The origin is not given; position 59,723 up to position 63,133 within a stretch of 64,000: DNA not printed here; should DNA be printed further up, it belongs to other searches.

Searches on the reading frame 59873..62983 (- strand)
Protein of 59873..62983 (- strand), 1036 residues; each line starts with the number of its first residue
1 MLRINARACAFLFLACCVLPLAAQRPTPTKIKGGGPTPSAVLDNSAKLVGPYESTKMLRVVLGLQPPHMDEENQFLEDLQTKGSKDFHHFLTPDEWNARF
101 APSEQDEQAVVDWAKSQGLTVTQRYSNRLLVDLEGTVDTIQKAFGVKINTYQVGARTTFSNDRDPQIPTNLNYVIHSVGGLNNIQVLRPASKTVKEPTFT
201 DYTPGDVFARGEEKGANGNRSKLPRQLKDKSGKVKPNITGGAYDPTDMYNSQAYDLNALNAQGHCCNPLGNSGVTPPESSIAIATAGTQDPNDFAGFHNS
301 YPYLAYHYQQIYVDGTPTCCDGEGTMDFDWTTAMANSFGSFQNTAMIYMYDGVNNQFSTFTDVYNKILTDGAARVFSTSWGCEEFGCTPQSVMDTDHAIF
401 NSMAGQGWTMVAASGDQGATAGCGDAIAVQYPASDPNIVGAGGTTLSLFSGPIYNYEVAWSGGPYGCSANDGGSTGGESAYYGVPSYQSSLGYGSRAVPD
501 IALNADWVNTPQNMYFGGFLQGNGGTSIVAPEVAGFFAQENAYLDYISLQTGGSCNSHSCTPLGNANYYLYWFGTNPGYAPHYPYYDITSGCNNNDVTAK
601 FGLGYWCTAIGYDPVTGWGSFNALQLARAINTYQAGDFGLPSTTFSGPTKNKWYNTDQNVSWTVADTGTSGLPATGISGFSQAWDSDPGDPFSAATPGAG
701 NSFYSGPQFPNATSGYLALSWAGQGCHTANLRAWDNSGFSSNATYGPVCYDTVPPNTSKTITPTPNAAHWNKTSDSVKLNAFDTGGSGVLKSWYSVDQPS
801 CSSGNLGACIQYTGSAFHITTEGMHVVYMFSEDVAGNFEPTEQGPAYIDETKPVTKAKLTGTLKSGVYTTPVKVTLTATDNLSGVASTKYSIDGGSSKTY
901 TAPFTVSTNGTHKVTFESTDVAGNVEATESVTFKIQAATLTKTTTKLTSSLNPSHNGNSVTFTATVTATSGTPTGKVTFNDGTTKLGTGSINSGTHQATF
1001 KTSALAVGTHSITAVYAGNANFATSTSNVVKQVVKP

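Call 69: search_protein_families(library=pfam, proteins=[window:59873-62983:-], max_evalue=0.0001)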
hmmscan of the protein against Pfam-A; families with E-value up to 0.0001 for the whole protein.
window:59873-62983:- (1036 aa): 3 families
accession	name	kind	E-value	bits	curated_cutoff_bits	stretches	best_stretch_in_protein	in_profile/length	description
PF09286.16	Pro-kuma_activ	-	9.8e-29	100.9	23.5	1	46-183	3-142/143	Pro-kumamolisin, activation domain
PF16640.11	Big_3_5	-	2.3e-20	73.4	35.5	1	947-1034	1-87/88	Bacterial Ig-like domain (group 3)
PF17957.7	Big_7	-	6.1e-07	30.4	24.1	0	948-1014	6-70/70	Bacterial Ig domain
